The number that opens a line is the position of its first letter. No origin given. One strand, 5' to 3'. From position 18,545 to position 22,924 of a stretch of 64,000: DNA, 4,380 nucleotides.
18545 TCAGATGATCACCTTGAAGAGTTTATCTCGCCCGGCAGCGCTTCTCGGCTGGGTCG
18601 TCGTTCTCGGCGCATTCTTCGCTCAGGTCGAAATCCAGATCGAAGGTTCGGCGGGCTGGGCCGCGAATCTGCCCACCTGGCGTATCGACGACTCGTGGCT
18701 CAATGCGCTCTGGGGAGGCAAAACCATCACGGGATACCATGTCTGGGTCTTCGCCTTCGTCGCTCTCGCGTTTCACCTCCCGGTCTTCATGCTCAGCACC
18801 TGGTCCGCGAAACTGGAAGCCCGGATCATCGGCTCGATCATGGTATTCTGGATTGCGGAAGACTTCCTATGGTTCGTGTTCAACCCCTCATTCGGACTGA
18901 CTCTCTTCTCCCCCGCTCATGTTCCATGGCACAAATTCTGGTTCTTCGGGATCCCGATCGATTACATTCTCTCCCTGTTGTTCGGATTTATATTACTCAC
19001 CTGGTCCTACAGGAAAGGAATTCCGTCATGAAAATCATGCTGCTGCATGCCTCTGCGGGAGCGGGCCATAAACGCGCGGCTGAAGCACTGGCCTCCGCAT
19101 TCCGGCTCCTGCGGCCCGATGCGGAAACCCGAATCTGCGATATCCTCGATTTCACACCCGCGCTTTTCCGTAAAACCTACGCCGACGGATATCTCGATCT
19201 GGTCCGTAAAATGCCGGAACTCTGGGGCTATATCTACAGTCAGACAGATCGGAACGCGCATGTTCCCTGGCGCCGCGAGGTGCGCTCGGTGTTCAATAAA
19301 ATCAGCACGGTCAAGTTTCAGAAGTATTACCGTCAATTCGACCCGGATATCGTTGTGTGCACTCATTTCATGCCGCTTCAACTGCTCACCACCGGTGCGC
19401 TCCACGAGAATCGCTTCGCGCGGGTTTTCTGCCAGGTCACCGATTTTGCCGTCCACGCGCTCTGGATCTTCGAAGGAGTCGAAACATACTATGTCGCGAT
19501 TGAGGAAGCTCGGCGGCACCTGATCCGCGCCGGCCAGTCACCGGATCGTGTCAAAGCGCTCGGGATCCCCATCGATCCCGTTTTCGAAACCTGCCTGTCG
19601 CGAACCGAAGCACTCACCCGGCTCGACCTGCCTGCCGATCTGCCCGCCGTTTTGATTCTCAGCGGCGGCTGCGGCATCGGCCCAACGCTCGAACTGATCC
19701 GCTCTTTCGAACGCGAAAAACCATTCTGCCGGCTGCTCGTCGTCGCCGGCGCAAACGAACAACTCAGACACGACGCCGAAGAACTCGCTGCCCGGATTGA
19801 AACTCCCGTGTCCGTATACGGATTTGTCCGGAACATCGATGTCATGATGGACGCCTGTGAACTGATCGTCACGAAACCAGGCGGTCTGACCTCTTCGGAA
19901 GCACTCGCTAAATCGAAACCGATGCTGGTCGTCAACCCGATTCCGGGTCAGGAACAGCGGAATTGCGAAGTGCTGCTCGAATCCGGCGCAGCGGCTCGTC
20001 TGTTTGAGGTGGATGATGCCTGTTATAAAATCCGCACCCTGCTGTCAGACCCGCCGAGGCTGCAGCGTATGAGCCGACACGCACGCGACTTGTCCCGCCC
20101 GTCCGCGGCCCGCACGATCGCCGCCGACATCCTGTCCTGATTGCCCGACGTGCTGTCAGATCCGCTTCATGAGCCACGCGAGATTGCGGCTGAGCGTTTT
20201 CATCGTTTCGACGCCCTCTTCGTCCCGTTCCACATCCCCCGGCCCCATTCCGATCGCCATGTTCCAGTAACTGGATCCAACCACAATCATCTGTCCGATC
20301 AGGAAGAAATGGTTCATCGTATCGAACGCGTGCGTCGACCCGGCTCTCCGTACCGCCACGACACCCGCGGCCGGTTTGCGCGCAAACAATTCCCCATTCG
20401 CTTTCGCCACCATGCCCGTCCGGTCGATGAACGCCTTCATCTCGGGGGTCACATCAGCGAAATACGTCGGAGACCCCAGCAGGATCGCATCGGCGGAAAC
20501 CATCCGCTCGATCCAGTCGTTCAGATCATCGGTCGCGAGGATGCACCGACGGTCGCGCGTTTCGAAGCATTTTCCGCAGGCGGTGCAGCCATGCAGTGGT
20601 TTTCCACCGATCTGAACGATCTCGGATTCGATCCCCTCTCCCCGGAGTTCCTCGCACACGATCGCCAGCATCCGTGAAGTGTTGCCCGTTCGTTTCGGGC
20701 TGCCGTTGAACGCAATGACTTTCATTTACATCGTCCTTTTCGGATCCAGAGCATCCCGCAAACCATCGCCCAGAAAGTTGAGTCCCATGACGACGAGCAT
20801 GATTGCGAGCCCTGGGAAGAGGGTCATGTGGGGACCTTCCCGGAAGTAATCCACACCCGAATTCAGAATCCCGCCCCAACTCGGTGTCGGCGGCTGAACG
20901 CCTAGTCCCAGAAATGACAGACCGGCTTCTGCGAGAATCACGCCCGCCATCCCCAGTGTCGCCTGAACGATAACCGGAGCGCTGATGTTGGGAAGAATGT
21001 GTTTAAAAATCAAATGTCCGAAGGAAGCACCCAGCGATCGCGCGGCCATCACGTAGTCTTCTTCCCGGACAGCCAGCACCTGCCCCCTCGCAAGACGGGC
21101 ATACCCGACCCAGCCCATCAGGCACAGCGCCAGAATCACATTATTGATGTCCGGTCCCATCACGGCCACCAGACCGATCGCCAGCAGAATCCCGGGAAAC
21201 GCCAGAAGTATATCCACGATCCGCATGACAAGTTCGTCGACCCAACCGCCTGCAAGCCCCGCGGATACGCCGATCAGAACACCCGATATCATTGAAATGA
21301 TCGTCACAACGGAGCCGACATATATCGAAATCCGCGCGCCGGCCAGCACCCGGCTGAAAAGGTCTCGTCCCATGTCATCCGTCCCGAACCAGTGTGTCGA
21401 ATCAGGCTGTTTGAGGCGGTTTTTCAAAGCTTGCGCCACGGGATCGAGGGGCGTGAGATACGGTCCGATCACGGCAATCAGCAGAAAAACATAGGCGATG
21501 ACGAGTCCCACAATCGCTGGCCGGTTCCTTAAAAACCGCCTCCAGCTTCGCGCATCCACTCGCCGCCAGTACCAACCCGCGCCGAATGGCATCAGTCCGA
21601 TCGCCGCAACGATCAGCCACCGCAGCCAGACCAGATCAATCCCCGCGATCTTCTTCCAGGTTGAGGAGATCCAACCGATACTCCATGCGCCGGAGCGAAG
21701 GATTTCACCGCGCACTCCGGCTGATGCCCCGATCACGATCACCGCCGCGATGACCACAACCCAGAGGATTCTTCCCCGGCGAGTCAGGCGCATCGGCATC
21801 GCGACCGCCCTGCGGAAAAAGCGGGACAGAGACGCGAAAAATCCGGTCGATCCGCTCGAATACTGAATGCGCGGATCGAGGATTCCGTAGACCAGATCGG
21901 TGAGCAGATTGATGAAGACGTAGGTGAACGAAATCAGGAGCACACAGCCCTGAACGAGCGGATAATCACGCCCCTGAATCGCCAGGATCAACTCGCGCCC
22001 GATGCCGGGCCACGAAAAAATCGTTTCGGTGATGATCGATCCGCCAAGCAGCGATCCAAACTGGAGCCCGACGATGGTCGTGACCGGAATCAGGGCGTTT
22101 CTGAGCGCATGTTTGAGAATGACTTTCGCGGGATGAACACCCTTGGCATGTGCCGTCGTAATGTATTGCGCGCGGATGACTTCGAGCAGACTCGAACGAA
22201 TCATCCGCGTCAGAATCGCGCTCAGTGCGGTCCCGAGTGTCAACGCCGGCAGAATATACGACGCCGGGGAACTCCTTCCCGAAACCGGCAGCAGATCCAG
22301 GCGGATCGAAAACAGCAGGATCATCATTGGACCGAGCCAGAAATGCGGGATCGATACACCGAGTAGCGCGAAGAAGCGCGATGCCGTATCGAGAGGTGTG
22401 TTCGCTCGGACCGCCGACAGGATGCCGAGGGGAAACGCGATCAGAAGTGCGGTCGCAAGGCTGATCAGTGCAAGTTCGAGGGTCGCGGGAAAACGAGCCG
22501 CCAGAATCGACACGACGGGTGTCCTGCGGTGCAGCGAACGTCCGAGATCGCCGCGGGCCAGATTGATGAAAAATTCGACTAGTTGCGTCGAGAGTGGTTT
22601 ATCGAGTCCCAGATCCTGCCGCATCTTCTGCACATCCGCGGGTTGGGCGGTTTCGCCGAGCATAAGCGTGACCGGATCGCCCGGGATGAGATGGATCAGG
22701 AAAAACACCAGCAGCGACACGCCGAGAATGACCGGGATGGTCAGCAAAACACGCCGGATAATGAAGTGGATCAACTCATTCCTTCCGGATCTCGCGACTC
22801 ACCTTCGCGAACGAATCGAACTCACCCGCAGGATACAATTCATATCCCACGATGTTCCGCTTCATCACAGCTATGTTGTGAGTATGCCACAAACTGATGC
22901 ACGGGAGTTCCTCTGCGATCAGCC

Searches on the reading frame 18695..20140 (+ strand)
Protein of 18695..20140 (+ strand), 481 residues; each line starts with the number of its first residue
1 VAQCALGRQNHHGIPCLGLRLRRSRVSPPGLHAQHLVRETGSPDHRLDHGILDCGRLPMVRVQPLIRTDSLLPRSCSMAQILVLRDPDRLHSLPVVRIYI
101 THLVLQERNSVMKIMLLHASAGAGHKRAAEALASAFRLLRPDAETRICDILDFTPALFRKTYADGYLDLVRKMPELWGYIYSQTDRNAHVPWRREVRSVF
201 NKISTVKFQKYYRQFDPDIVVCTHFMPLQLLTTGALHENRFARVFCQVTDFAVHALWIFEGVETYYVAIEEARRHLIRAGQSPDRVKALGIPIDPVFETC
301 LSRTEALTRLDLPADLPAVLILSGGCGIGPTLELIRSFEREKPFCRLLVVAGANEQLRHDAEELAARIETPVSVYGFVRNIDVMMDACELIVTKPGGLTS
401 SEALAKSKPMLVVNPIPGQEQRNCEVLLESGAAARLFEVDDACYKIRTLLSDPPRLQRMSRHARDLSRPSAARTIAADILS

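Call 94: search_protein_families(library=pfam, proteins=[window:18695-20140:+], max_evalue=0.00001)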
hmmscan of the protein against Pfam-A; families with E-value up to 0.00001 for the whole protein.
window:18695-20140:+ (481 aa): 2 families
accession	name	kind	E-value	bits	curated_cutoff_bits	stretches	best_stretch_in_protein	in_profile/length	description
PF06925.17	MGDG_synth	-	7.1e-22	78.7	25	1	125-293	1-169/169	Monogalactosyldiacylglycerol (MGDG) synthase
PF00534.26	Glycos_transf_1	-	1.1e-06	28.7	26.4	1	347-464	49-170/172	Glycosyl transferases group 1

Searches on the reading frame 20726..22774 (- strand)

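Call 95: search_protein_families(library=pfam, proteins=[window:20726-22774:-], max_evalue=0.00001)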
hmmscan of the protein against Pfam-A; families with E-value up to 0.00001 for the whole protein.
window:20726-22774:- (682 aa): 3 families
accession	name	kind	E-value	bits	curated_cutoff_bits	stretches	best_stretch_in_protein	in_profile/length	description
PF00528.27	BPD_transp_1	-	2e-73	246.5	26.4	2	114-304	2-183/184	Binding-protein-dependent transport system inner membrane component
PF19300.4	BPD_transp_1_N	-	1.2e-16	61.4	23.8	1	1-102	1-114/114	Binding-prot-dependent transport system membrane comp, N-term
PF12911.12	OppC_N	-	8.9e-12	45.2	23.9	1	409-457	5-53/53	N-terminal TM domain of oligopeptide transport permease C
